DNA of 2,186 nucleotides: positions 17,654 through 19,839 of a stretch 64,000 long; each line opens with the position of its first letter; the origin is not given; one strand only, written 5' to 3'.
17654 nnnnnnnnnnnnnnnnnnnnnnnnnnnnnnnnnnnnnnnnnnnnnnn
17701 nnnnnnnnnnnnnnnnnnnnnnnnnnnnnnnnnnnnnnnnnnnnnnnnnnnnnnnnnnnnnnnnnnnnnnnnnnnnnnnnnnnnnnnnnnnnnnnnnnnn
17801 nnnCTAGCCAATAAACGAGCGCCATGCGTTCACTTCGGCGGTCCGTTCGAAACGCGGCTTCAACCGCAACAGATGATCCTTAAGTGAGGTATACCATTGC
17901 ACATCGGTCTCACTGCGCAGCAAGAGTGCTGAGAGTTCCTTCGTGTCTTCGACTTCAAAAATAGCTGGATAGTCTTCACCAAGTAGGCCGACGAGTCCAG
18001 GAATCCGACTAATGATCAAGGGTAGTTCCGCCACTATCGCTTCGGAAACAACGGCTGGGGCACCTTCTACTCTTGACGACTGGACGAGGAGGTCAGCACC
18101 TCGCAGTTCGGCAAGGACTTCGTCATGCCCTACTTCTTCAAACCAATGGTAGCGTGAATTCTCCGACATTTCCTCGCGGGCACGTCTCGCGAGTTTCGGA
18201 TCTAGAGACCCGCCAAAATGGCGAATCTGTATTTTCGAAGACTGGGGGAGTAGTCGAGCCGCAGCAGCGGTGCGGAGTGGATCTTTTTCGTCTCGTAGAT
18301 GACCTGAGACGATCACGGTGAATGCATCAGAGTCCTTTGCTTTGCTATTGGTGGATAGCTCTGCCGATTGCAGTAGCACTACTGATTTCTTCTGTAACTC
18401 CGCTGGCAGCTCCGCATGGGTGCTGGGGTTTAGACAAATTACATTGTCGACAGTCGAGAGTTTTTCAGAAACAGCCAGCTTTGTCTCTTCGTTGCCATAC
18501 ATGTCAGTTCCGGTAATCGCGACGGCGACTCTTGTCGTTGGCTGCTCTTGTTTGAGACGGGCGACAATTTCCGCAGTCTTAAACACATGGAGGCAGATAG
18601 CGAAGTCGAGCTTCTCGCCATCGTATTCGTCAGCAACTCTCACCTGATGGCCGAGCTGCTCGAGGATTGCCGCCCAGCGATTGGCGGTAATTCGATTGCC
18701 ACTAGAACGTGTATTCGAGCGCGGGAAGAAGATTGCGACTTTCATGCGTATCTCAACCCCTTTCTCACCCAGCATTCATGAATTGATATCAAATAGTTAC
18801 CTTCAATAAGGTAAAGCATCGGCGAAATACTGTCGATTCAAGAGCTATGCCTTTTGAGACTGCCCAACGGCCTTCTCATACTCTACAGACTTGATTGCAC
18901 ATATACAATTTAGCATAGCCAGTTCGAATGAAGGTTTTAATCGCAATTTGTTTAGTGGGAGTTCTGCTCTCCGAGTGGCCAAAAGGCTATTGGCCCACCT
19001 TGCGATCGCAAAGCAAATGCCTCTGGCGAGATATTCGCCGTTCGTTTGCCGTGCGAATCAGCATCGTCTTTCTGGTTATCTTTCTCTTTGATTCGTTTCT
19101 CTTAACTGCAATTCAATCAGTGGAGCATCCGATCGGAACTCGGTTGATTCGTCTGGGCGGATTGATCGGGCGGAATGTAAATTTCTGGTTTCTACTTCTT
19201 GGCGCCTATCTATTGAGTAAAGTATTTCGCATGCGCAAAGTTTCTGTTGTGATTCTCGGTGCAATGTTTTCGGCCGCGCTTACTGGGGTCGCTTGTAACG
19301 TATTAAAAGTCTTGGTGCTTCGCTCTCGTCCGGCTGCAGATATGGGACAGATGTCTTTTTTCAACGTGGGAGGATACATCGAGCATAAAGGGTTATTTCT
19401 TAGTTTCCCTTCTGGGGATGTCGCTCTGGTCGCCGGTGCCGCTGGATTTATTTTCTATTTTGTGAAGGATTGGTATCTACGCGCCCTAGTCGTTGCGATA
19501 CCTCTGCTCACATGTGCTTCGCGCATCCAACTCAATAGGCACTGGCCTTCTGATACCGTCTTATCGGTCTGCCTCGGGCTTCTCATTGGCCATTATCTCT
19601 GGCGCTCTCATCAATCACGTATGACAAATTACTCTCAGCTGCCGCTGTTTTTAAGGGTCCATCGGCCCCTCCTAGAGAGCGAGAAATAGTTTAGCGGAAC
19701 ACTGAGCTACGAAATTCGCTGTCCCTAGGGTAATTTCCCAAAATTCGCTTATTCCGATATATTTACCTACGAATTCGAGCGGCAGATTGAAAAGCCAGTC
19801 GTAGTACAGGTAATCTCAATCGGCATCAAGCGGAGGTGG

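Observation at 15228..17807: ECF sigma/anti-sigma pair whose anti-sigma periplasmic domain is a CpaB C-terminal-domain paralogue, divergent from an orphan cpaB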

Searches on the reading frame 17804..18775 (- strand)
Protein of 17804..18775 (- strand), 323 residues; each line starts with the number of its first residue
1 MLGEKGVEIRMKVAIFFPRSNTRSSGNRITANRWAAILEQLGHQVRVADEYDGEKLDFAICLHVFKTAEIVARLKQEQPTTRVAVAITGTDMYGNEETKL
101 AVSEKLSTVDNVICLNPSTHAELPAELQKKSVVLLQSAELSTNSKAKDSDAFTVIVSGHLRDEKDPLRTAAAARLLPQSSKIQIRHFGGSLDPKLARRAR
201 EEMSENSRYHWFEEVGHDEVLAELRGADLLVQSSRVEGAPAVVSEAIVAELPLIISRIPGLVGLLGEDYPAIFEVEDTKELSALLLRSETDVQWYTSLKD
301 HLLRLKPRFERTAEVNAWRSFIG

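Call 3: search_protein_families(library=pfam, proteins=[window:17804-18775:-], max_evalue=1)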
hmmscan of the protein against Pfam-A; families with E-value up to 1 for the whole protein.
window:17804-18775:- (323 aa): 4 families
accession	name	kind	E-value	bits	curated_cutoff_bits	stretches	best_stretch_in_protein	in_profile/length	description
PF00534.26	Glycos_transf_1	-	7.8e-16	58.5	26.4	1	143-287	7-154/172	Glycosyl transferases group 1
PF13692.12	Glyco_trans_1_4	-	6e-11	43.2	27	1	153-286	3-137/142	Glycosyl transferases group 1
PF20706.3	GT4-conflict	-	7.3e-08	32.2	26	1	218-316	273-369/385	Family 4 Glycosyltransferase in conflict systems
PF25479.1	Vts1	-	0.11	12.4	27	1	166-190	14-38/45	RNA-binding protein vts1-like domain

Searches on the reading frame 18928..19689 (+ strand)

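Call 3: search_protein_families(library=pfam, proteins=[window:18928-19689:+], max_evalue=1)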
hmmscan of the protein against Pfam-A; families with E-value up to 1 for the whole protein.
window:18928-19689:+ (253 aa): 3 families
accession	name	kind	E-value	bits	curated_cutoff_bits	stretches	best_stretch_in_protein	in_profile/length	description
PF01569.27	PAP2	-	9.3e-18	64.7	27.2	1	111-231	4-128/130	PAP2 superfamily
PF07613.16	DUF1576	-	0.00026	21.1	25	1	78-126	69-117/178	Protein of unknown function (DUF1576)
PF14378.12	PAP2_3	-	0.0031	17.8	27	1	152-220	119-187/190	PAP2 superfamily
